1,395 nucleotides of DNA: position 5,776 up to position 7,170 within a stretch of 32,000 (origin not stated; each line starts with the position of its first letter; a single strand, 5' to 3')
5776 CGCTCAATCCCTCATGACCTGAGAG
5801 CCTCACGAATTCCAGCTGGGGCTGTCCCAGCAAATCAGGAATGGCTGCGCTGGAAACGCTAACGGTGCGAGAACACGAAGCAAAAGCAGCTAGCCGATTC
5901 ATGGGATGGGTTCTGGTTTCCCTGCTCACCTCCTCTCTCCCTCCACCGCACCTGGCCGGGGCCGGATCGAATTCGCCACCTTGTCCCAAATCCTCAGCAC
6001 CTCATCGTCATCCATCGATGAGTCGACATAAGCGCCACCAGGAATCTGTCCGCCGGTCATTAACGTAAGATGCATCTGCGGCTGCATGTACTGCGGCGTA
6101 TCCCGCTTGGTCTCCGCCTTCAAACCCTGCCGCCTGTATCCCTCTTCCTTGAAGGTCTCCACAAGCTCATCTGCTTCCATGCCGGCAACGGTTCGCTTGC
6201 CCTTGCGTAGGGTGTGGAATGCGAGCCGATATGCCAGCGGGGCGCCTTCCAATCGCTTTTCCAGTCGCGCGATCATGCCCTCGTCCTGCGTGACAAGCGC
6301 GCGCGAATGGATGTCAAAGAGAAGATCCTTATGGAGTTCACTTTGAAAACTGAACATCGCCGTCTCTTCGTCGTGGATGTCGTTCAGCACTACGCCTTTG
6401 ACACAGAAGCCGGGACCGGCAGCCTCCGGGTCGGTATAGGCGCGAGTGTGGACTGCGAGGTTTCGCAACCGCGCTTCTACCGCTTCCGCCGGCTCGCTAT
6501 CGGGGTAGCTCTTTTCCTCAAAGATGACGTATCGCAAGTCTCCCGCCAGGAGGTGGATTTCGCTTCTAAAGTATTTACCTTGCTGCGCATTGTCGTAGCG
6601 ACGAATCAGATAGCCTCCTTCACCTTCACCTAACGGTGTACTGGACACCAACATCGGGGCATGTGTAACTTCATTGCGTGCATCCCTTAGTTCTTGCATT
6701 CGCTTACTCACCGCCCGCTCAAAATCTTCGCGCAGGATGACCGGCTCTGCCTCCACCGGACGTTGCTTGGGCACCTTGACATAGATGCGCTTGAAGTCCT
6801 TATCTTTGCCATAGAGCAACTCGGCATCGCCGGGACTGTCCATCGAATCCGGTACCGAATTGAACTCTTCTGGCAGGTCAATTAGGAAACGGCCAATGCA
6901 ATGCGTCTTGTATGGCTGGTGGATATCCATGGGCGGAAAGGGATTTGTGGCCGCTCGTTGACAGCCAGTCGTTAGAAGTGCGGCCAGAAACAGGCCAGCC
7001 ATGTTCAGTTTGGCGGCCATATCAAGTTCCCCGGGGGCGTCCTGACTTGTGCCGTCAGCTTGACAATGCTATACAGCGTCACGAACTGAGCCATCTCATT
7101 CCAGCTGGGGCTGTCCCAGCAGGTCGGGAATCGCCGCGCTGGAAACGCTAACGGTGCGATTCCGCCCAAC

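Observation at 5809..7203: A 35-codon relic of a second vgrG and a 62-bp diverged direct repeat bracket a low-GC lipoprotein gene: footprint of effector-module replacement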

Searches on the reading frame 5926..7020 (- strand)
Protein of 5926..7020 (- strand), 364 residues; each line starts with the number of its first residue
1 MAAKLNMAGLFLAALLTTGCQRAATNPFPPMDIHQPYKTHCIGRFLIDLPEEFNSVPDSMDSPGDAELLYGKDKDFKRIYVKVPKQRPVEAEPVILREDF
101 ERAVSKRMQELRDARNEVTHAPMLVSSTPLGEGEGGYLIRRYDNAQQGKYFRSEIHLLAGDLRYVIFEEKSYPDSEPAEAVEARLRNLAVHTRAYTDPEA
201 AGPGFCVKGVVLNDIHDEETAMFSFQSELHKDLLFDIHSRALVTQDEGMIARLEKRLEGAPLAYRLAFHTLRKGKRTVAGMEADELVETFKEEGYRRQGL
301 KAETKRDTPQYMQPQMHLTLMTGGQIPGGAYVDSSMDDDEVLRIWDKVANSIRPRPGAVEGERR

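Call 6: search_protein_families(library=pfam, proteins=[window:5926-7020:-], max_evalue=0.01)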
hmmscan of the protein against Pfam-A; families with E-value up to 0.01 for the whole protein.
window:5926-7020:- (364 aa): 2 families
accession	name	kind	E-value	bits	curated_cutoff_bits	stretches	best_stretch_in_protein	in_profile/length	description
PF18426.6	Tli4_C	-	1.8e-28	100.2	25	1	202-357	5-161/161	Tle cognate immunity protein 4 C-terminal domain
PF18443.6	Tli4_N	-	7.7e-14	52.5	26.5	2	38-69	1-32/138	Tle cognate immunity protein 4 N-terminal domain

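Call 7: search_protein_families(library=ncbifam, proteins=[window:5926-7020:-], max_evalue=0.01)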
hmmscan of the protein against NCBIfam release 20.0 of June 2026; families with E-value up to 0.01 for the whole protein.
window:5926-7020:- (364 aa): 0 families

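Call 18: find_related_loci(query=window:5926-7020:-, collection=genome_contigs, flank=10000)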
Query window:5926-7020:- (364 aa) in genome_contigs; peptide patterns used: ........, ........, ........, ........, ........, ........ (x = any residue, [..] = any of these).
31 stretches matched a pattern, but none encodes a relative of the query by tblastn (E <= 1e-3).

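Call 19: find_homologous_proteins(query=window:5926-7020:-, max_evalue=0.00001)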
Query window:5926-7020:- (364 aa): 36 proteins with E <= 0.00001 among 3918 candidates.
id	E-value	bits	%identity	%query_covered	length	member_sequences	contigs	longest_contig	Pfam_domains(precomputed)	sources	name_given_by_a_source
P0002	4.8e-239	811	98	100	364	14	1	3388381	PF18426.7,PF18443.7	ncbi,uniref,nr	ncbi:T6SS immunity protein Tli4 family protein [Cupriavidus taiwanensis]|uniref:T6SS immunity protei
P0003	9.8e-177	606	73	100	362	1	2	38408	PF18426.7,PF18443.7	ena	-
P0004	9.8e-167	573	77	92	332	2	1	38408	PF18426.7,PF18443.7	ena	-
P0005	8.7e-149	514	65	100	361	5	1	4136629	PF18426.7,PF18443.7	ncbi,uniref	ncbi:T6SS immunity protein Tli4 family protein [Cupriavidus necator]|uniref:T6SS immunity protein Tl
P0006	2.7e-134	466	58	96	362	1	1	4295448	PF18426.7,PF18443.7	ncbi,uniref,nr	ncbi:T6SS immunity protein Tli4 family protein [Cupriavidus sp. BIC8F]|uniref:T6SS immunity protein 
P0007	1.5e-116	408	55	96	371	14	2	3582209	PF18426.7,PF18443.7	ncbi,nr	ncbi:hypothetical protein GNZ10_03485 [Ralstonia sp. 3N]|nr:hypothetical protein [Ralstonia sp. B265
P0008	6.1e-114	399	53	99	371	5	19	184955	PF18426.7,PF18443.7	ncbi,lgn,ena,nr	ncbi:hypothetical protein HZT44_11055 [Ralstonia pickettii]|nr:hypothetical protein [Ralstonia picke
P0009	1.8e-112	394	54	92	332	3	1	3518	PF18426.7,PF18443.7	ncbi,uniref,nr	ncbi:T6SS immunity protein Tli4 family protein [Cupriavidus taiwanensis]|uniref:T6SS immunity protei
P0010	2.1e-39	154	35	97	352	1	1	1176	PF18426.7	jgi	jgi:Tle cognate immunity protein 4 C-terminal domain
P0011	1.1e-38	152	35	97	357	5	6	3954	PF18426.7,PF18443.7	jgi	jgi:Tle cognate immunity protein 4 C-terminal domain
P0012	1.1e-35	142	32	90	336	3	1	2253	PF18426.7,PF18443.7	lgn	-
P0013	2.8e-34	137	30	100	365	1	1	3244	PF18426.7,PF18443.7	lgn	-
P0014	4.6e-34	137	33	87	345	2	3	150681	PF18426.7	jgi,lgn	-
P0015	1.4e-33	135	32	87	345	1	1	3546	PF18426.7,PF18443.7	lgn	-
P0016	9.7e-33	132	30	88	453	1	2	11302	PF18426.7,PF18443.7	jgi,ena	-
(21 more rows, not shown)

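Call 20: find_encoding_contigs(protein=P0002, flank=10000, max_places=6)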
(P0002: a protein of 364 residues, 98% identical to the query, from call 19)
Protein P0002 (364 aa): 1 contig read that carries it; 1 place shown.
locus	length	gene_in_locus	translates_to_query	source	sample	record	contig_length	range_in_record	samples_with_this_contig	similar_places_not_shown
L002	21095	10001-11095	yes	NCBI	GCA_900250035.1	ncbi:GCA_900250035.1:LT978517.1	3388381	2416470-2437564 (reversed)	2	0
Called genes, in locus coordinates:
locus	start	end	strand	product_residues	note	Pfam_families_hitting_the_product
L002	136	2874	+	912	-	PF02861:Clp_N, PF13191:AAA_16 (weak), PF00004:AAA, PF17871:AAA_lid_9, PF00004:AAA (weak), PF07724:AAA_2, PF07728:AAA_5, PF10431:ClpB_D2-small, +2 more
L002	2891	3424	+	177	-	PF05591:T6SS_VipA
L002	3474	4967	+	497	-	PF05943:VipB, PF18945:VipB_2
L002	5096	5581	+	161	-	PF05638:T6SS_HCP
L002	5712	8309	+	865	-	PF05954:Phage_GPD, PF04717:Phage_base_V, PF20093:DUF6484 (faint), PF13296:T6SS_Vgr, PF10106:DUF2345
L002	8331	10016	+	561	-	PF07819:PGAP1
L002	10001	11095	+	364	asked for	PF18443:Tli4_N (weak), PF18426:Tli4_C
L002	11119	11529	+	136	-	-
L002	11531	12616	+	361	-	PF18443:Tli4_N, PF18426:Tli4_C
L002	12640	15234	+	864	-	PF05954:Phage_GPD, PF04717:Phage_base_V, PF20093:DUF6484 (faint), PF13296:T6SS_Vgr, PF10106:DUF2345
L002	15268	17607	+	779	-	PF24322:Tle3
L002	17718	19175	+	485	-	-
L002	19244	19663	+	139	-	-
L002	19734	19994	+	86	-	PF05488:PAAR_motif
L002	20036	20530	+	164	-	PF12790:T6SS-SciN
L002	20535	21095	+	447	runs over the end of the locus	PF05936:T6SS_VasE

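Call 21: find_encoding_contigs(protein=P0003, flank=10000, max_places=4)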
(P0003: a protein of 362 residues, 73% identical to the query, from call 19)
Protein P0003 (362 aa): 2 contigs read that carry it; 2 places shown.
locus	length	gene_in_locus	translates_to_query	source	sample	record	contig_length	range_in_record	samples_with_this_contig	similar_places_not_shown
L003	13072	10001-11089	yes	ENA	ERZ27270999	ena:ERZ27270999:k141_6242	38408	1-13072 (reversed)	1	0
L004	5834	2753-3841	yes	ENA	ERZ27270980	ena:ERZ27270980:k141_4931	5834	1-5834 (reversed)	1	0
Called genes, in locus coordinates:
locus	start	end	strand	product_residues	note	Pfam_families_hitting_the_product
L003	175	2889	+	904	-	PF02861:Clp_N, PF13191:AAA_16 (weak), PF00004:AAA, PF17871:AAA_lid_9, PF00004:AAA (weak), PF07724:AAA_2, PF07728:AAA_5, PF10431:ClpB_D2-small, +4 more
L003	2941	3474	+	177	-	PF05591:T6SS_VipA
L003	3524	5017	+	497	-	PF05943:VipB, PF18945:VipB_2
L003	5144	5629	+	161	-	PF05638:T6SS_HCP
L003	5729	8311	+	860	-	PF05954:Phage_GPD, PF04717:Phage_base_V, PF13296:T6SS_Vgr, PF10106:DUF2345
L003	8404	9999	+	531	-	PF07819:PGAP1 (faint)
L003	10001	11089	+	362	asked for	PF18443:Tli4_N (faint), PF18426:Tli4_C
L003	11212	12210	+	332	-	PF18443:Tli4_N (faint), PF18426:Tli4_C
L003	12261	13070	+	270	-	?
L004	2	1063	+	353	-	?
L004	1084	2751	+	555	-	PF07819:PGAP1 (faint)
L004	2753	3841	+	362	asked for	PF18443:Tli4_N (faint), PF18426:Tli4_C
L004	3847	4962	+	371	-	PF18443:Tli4_N (faint), PF18426:Tli4_C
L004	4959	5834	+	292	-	?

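Call 22: find_encoding_contigs(protein=P0005, flank=10000, max_places=4)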
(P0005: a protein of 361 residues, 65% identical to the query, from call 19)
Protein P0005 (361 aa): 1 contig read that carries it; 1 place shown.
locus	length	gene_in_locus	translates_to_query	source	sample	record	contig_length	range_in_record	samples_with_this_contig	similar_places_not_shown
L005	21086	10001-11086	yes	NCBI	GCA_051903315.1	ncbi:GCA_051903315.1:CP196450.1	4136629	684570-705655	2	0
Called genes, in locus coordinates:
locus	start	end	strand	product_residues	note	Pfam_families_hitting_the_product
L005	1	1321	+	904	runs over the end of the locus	PF02861:Clp_N, PF13191:AAA_16, PF00004:AAA, PF17871:AAA_lid_9, PF00004:AAA (weak), PF07724:AAA_2, PF07728:AAA_5, PF10431:ClpB_D2-small, +3 more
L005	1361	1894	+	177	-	PF05591:T6SS_VipA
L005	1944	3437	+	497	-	PF05943:VipB, PF18945:VipB_2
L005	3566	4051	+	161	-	PF05638:T6SS_HCP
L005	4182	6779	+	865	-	PF05954:Phage_GPD, PF04717:Phage_base_V, PF20093:DUF6484 (faint), PF13296:T6SS_Vgr, PF10106:DUF2345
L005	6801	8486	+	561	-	PF07819:PGAP1 (weak)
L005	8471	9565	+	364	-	PF18443:Tli4_N (weak), PF18426:Tli4_C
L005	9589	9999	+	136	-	-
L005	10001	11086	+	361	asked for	PF18443:Tli4_N, PF18426:Tli4_C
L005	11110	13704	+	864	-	PF05954:Phage_GPD, PF04717:Phage_base_V, PF13296:T6SS_Vgr, PF10106:DUF2345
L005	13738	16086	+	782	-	PF24322:Tle3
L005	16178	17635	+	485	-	-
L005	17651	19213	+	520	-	-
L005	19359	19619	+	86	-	PF05488:PAAR_motif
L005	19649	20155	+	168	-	PF12790:T6SS-SciN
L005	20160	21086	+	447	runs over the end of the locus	PF05936:T6SS_VasE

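Call 32: find_encoding_contigs(protein=window:5926-7020:-, flank=10000, max_places=10)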
Protein window:5926-7020:- (364 aa): 24 contigs read that carry it; 7 places shown.
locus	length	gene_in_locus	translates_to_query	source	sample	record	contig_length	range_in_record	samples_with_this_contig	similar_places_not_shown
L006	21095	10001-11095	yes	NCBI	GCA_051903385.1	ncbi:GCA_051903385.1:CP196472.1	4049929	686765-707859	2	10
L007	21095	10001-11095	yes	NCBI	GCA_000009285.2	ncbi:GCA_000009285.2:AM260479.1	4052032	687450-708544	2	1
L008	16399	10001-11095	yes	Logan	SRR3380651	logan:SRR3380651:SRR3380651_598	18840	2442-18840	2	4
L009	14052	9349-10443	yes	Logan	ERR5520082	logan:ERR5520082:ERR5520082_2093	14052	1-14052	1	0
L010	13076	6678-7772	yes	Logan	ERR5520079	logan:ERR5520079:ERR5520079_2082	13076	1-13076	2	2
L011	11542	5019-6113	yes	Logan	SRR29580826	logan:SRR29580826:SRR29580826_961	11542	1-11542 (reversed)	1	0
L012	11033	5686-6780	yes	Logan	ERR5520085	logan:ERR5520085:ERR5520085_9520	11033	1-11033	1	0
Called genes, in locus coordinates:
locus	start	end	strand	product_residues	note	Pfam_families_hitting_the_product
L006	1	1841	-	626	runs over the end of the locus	PF05947:T6SS_TssF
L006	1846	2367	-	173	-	PF04965:GPW_gp25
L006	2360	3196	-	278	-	PF07024:ImpE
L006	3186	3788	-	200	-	-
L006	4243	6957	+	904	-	PF02861:Clp_N, PF13191:AAA_16, PF00004:AAA, PF17871:AAA_lid_9, PF00004:AAA (weak), PF07724:AAA_2, PF07728:AAA_5, PF10431:ClpB_D2-small, +3 more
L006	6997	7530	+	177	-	PF05591:T6SS_VipA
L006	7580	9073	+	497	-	PF05943:VipB, PF18945:VipB_2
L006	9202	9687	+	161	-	PF05638:T6SS_HCP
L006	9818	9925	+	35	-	-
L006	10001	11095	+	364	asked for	PF18443:Tli4_N (weak), PF18426:Tli4_C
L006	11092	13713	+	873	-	PF05954:Phage_GPD, PF04717:Phage_base_V, PF20093:DUF6484 (faint), PF13296:T6SS_Vgr, PF10106:DUF2345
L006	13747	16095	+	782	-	PF24322:Tle3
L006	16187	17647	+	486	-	-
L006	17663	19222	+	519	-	-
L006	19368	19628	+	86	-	PF05488:PAAR_motif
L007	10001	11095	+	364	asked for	PF18443:Tli4_N (weak), PF18426:Tli4_C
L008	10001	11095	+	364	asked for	PF18443:Tli4_N (weak), PF18426:Tli4_C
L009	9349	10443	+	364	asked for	PF18443:Tli4_N (weak), PF18426:Tli4_C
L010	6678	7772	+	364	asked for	PF18443:Tli4_N (weak), PF18426:Tli4_C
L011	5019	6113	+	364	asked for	PF18443:Tli4_N (weak), PF18426:Tli4_C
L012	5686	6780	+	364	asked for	PF18443:Tli4_N (weak), PF18426:Tli4_C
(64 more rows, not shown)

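Call 34: find_encoding_contigs(protein=P0006, flank=10000, max_places=3)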
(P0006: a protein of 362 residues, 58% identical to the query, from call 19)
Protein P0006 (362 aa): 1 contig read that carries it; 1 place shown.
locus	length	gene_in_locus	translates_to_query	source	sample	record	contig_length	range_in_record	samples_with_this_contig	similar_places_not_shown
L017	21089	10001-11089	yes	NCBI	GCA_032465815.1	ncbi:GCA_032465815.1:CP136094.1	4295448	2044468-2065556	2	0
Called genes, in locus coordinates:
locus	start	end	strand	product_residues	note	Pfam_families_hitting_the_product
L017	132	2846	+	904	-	PF02861:Clp_N, PF13191:AAA_16 (weak), PF00004:AAA, PF17871:AAA_lid_9, PF00004:AAA (weak), PF07724:AAA_2, PF07728:AAA_5, PF10431:ClpB_D2-small, +4 more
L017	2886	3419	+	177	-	PF05591:T6SS_VipA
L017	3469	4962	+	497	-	PF05943:VipB, PF18945:VipB_2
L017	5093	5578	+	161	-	PF05638:T6SS_HCP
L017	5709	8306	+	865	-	PF05954:Phage_GPD, PF04717:Phage_base_V, PF20093:DUF6484 (faint), PF13296:T6SS_Vgr, PF10106:DUF2345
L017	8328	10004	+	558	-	PF07819:PGAP1 (weak)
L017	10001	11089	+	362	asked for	PF18443:Tli4_N (weak), PF18426:Tli4_C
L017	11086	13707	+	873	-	PF05954:Phage_GPD, PF04717:Phage_base_V, PF20093:DUF6484 (faint), PF13296:T6SS_Vgr, PF10106:DUF2345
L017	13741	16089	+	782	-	PF24322:Tle3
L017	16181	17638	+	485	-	-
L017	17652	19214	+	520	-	-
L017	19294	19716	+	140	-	-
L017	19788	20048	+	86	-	PF05488:PAAR_motif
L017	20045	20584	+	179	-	PF12790:T6SS-SciN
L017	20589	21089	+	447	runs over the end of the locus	PF05936:T6SS_VasE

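Call 35: find_encoding_contigs(protein=P0007, flank=10000, max_places=3)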
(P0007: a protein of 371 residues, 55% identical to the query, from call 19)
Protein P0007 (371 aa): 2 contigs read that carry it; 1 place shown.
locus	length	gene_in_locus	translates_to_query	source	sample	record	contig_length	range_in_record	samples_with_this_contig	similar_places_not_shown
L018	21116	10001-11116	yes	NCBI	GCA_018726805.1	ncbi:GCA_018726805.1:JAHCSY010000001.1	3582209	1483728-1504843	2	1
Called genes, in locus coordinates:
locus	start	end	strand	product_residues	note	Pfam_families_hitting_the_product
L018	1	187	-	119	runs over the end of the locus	-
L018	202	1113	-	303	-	PF08543:Phos_pyr_kin, PF00294:PfkB (weak)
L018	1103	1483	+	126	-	-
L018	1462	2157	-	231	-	-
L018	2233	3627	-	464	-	PF00245:Alk_phosphatase, PF01676:Metalloenzyme (faint)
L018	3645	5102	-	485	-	PF00245:Alk_phosphatase, PF00884:Sulfatase (weak)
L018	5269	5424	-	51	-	-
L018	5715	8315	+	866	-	PF05954:Phage_GPD, PF04717:Phage_base_V, PF13296:T6SS_Vgr, PF10106:DUF2345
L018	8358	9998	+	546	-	PF07819:PGAP1 (weak)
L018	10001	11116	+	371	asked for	PF18443:Tli4_N (faint), PF18426:Tli4_C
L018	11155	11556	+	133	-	-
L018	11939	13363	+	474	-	PF05221:AdoHcyase, PF00670:AdoHcyase_NAD, PF02826:2-Hacid_dh_C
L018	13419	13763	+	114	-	PF04020:Phage_holin_4_2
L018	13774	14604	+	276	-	PF02219:MTHFR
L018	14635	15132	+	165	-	PF04993:TfoX_N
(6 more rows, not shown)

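Call 42: search_protein_families(library=pfam, proteins=[L005:6801-8486:+, L005:9589-9999:+, L005:10001-11086:+, L005:16178-17635:+, L005:17651-19213:+], max_evalue=0.01)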
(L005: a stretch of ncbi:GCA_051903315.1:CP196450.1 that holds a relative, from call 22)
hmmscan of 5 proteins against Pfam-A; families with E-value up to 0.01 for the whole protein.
L005:6801-8486:+ (561 aa): 3 families
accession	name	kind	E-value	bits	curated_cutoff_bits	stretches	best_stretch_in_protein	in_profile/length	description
PF07819.20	PGAP1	-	8.2e-09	36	24.3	1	220-282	72-135/233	PGAP1-like alpha/beta domain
PF02450.21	LCAT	-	0.00041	20.1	21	1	203-323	88-203/392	Lecithin:cholesterol acyltransferase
PF12697.13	Abhydrolase_6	-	0.00062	20.9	26.3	1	209-332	42-121/217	Alpha/beta hydrolase family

L005:9589-9999:+ (136 aa): 0 families

L005:10001-11086:+ (361 aa): 2 families
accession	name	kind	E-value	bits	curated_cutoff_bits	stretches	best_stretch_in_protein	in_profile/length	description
PF18426.6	Tli4_C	-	3e-32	112.5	25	1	199-354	5-161/161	Tle cognate immunity protein 4 C-terminal domain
PF18443.6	Tli4_N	-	5e-15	56.3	26.5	2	96-189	37-129/138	Tle cognate immunity protein 4 N-terminal domain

L005:16178-17635:+ (485 aa): 0 families

L005:17651-19213:+ (520 aa): 0 families

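Call 43: search_solved_structures(query=L005:6801-8486:+, max_evalue=0.01)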
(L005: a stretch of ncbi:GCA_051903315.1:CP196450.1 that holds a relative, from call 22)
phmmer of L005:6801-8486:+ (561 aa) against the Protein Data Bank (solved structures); distinct sequences matched with E-value up to 0.01: 1.
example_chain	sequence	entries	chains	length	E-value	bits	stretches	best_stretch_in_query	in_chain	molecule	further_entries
4r1d_A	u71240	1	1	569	5.4e-56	193.5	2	43-423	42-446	Uncharacterized protein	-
